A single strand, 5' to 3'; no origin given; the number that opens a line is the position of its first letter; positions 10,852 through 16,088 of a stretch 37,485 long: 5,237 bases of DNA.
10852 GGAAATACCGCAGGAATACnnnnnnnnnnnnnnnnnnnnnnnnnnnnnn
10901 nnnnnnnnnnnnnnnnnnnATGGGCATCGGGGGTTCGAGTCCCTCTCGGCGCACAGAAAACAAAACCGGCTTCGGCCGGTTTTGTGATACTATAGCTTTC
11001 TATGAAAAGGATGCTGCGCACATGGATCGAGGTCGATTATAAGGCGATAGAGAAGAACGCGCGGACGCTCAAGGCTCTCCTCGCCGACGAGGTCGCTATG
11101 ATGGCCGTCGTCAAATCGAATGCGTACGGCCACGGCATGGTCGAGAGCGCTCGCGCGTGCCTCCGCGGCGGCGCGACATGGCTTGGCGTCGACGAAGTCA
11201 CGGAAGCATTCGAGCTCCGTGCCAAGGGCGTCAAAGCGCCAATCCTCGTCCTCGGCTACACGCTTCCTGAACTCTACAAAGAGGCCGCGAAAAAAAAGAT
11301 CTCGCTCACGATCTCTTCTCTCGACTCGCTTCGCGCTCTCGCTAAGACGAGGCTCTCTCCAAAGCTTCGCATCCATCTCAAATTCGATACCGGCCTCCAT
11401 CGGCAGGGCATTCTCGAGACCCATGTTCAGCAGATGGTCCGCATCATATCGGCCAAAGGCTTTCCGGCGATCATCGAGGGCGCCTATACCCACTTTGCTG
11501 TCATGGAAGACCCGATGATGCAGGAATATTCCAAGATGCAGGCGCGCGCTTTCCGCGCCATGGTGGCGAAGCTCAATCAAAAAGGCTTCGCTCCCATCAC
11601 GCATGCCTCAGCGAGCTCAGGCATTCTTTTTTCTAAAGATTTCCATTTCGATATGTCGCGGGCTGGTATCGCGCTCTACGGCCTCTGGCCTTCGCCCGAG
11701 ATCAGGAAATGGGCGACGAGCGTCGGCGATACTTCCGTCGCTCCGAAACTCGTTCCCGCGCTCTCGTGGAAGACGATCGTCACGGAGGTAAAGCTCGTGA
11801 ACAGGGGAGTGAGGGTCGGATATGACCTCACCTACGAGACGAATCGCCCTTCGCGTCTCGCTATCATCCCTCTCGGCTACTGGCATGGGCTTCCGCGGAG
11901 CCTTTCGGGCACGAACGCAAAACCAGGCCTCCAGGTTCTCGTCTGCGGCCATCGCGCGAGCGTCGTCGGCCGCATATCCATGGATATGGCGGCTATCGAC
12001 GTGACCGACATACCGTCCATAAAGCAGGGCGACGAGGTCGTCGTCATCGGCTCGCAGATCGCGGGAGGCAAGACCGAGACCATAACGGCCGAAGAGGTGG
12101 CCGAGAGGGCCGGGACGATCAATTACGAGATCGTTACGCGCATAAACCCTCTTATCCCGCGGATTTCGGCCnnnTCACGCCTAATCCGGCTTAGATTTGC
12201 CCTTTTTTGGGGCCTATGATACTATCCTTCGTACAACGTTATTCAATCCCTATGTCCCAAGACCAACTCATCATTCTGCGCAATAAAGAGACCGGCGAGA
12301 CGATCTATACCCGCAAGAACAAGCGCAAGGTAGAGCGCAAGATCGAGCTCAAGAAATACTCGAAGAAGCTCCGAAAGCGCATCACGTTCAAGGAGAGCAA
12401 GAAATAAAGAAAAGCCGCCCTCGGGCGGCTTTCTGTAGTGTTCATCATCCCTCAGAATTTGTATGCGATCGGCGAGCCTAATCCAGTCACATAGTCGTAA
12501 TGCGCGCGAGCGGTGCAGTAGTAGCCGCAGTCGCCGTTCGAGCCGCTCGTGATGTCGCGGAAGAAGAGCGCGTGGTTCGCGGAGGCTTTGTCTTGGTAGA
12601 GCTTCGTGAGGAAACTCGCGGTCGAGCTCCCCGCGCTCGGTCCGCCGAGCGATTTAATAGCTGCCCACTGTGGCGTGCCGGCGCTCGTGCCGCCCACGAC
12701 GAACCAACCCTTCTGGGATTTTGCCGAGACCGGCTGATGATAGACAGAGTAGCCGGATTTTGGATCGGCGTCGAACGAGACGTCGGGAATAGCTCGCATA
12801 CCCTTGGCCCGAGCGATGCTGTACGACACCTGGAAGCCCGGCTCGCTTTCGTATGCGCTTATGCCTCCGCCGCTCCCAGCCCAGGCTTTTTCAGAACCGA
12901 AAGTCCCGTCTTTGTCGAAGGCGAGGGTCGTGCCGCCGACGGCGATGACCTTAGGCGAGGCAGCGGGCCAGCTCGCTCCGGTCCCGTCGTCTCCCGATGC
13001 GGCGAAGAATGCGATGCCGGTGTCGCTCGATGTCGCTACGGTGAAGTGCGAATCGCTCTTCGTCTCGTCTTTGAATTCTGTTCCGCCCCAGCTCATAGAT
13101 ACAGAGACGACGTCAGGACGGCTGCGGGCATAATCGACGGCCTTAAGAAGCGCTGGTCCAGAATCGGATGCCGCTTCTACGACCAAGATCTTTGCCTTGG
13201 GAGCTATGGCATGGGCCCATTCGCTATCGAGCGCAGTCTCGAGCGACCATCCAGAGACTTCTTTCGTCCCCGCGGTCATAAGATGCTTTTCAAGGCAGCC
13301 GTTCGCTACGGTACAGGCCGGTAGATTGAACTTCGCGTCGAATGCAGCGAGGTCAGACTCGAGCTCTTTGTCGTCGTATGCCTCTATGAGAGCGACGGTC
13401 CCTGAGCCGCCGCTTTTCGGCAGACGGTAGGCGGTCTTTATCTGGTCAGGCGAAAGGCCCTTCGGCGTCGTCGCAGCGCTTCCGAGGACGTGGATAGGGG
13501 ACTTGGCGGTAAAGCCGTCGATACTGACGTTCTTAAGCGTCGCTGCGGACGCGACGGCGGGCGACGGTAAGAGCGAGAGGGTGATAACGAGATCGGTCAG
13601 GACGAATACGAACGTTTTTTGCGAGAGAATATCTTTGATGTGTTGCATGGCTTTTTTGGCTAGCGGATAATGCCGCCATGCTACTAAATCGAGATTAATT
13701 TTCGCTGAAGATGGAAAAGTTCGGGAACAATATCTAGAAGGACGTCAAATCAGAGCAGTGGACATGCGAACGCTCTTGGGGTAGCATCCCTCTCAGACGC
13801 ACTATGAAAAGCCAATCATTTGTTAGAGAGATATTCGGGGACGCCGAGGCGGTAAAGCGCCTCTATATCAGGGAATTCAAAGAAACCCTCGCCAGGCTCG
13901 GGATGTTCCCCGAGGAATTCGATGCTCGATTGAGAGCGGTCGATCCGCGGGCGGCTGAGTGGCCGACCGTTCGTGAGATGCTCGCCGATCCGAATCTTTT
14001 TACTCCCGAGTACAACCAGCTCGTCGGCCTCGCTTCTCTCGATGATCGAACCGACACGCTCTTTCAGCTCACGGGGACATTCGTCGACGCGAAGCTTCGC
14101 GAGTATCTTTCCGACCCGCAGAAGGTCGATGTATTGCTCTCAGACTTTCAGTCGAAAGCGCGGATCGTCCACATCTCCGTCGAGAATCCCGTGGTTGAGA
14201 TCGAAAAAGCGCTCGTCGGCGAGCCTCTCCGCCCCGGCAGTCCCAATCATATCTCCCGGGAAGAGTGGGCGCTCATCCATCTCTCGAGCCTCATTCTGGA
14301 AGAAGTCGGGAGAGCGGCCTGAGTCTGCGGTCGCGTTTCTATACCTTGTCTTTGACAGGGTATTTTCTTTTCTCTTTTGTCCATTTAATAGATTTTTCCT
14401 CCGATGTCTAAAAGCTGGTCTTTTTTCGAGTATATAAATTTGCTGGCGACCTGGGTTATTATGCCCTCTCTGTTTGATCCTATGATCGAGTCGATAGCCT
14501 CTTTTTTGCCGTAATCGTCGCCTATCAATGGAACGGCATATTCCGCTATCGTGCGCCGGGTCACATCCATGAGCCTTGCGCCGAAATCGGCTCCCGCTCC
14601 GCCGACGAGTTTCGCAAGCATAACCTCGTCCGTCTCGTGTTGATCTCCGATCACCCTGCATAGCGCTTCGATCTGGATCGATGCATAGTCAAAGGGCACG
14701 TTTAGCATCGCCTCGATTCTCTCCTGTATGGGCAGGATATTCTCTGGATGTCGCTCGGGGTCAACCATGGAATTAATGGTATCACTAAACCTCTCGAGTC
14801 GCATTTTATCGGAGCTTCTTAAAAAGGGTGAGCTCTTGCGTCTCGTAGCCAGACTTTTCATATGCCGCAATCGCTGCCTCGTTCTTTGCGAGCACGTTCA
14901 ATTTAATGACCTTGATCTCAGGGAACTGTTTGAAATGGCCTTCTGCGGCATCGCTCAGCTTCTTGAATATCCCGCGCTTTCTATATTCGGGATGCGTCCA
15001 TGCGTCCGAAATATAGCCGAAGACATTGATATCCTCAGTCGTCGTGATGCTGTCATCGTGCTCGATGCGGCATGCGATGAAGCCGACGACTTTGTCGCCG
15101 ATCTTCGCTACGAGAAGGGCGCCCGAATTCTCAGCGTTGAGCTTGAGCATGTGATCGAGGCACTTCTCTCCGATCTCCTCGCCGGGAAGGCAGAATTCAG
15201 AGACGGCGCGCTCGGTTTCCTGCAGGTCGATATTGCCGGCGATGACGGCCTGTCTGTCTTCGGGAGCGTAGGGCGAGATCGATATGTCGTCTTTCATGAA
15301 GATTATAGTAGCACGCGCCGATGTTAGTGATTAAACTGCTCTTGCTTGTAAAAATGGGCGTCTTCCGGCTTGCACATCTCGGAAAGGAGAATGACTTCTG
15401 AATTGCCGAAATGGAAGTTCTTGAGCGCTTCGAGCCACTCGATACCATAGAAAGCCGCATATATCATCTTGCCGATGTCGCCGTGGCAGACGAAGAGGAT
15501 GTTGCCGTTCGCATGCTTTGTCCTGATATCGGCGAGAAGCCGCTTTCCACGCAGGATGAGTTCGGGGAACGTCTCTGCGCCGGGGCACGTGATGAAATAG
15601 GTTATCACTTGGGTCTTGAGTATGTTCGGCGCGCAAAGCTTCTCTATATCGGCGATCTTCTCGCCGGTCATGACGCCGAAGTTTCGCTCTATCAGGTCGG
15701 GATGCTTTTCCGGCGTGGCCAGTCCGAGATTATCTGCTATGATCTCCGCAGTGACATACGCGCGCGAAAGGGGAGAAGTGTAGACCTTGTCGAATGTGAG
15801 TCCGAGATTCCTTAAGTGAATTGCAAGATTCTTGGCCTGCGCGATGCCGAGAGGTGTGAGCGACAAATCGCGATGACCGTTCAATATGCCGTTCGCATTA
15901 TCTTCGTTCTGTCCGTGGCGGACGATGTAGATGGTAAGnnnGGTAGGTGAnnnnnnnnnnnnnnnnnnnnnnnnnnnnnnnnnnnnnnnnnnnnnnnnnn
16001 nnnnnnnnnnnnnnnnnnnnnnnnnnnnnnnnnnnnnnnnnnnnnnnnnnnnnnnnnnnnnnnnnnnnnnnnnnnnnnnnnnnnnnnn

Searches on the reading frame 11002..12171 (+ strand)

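Call 31: search_protein_families(library=pfam, proteins=[window:11002-12171:+], max_evalue=0.00001)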
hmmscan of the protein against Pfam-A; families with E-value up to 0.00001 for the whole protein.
window:11002-12171:+ (390 aa): 2 families
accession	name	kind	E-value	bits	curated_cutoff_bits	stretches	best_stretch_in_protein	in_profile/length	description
PF01168.26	Ala_racemase_N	-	7.6e-61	206.1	24.1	1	11-228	1-218/220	Alanine racemase, N-terminal domain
PF00842.27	Ala_racemase_C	-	1.4e-37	128.6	25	1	253-388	1-126/127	Alanine racemase, C-terminal domain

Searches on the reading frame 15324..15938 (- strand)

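Call 31: search_protein_families(library=pfam, proteins=[window:15324-15938:-], max_evalue=0.00001)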
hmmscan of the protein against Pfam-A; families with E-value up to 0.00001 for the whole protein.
window:15324-15938:- (204 aa): 1 family
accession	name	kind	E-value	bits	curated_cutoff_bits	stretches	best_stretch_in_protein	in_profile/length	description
PF00300.27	His_Phos_1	-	6.5e-40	137.3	21.7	1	3-185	1-179/194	Histidine phosphatase superfamily (branch 1)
